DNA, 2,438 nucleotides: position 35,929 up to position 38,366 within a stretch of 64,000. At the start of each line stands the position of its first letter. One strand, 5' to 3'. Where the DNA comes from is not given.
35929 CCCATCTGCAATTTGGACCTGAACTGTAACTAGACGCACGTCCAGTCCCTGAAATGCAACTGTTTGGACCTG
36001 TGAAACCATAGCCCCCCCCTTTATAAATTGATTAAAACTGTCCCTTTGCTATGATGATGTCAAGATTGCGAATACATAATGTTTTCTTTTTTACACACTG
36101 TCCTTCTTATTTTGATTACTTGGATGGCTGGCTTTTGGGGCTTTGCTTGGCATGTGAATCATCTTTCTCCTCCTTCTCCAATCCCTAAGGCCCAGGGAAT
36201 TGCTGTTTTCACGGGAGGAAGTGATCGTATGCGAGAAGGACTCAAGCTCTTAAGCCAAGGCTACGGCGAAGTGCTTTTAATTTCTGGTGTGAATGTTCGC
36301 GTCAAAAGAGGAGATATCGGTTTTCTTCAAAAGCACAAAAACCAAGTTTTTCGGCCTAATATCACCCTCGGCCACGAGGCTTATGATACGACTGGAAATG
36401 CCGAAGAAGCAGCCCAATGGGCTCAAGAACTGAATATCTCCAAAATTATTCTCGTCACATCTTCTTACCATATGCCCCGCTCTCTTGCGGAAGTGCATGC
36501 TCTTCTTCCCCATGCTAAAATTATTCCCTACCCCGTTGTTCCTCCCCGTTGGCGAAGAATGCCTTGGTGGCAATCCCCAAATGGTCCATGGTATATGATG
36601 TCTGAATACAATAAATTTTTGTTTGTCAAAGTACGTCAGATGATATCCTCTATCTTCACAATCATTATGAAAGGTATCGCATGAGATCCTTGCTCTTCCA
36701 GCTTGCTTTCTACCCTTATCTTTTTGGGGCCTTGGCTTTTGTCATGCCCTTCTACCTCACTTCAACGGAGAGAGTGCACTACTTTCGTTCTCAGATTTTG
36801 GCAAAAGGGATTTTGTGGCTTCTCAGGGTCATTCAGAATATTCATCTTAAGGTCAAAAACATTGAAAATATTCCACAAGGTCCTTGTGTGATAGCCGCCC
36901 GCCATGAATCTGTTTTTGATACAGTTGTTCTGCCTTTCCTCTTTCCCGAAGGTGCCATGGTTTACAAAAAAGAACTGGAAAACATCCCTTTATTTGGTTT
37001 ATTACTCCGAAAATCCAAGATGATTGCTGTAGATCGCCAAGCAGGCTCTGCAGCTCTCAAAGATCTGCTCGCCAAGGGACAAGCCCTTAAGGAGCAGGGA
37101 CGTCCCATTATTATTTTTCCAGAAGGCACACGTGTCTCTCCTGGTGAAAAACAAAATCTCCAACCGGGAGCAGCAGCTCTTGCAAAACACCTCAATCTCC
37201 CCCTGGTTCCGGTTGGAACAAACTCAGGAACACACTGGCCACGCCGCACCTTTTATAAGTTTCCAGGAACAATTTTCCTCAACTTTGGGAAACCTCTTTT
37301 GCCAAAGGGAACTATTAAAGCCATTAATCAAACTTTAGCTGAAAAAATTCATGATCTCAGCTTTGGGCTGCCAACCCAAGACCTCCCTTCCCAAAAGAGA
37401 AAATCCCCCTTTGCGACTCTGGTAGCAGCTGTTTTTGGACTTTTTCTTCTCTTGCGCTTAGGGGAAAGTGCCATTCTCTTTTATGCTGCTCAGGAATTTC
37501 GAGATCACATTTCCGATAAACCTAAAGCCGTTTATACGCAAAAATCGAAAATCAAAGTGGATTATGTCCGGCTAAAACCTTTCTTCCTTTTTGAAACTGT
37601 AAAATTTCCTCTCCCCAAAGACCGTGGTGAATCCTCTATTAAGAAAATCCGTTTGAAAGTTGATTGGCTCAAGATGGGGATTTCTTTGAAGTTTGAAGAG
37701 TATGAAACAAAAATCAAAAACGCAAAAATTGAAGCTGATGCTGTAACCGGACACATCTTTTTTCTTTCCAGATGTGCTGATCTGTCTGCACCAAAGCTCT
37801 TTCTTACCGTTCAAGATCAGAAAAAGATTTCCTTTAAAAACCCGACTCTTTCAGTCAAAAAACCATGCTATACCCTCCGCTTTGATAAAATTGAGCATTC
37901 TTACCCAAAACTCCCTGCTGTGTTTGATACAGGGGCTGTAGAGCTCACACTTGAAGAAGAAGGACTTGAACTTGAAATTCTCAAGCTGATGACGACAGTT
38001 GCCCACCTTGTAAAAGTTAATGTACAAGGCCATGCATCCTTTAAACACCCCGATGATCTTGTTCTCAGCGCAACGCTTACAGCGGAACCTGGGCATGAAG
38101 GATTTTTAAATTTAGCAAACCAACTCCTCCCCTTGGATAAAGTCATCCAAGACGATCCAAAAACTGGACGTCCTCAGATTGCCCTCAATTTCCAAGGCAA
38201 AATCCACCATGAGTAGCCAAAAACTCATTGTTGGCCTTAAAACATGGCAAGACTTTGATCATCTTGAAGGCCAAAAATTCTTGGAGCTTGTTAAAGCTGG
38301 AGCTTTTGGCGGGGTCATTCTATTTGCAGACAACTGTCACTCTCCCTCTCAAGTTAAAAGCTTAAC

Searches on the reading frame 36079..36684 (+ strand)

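Call 65: search_protein_families(library=pfam, proteins=[window:36079-36684:+], max_evalue=0.001)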
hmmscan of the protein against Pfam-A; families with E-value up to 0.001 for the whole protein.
window:36079-36684:+ (201 aa): 1 family
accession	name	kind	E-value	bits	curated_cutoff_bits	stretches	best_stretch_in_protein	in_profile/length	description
PF02698.23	DUF218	-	8.4e-14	52.1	27.6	1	41-177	3-131/133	DUF218 domain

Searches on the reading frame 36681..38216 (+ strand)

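Call 24: search_protein_families(library=pfam, proteins=[window:36681-38216:+], max_evalue=0.01)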
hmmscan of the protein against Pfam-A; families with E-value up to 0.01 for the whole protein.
window:36681-38216:+ (511 aa): 1 family
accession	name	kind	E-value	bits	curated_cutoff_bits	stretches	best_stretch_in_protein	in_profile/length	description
PF01553.26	Acyltransferase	-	1e-22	80.8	23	1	56-179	2-130/132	Acyltransferase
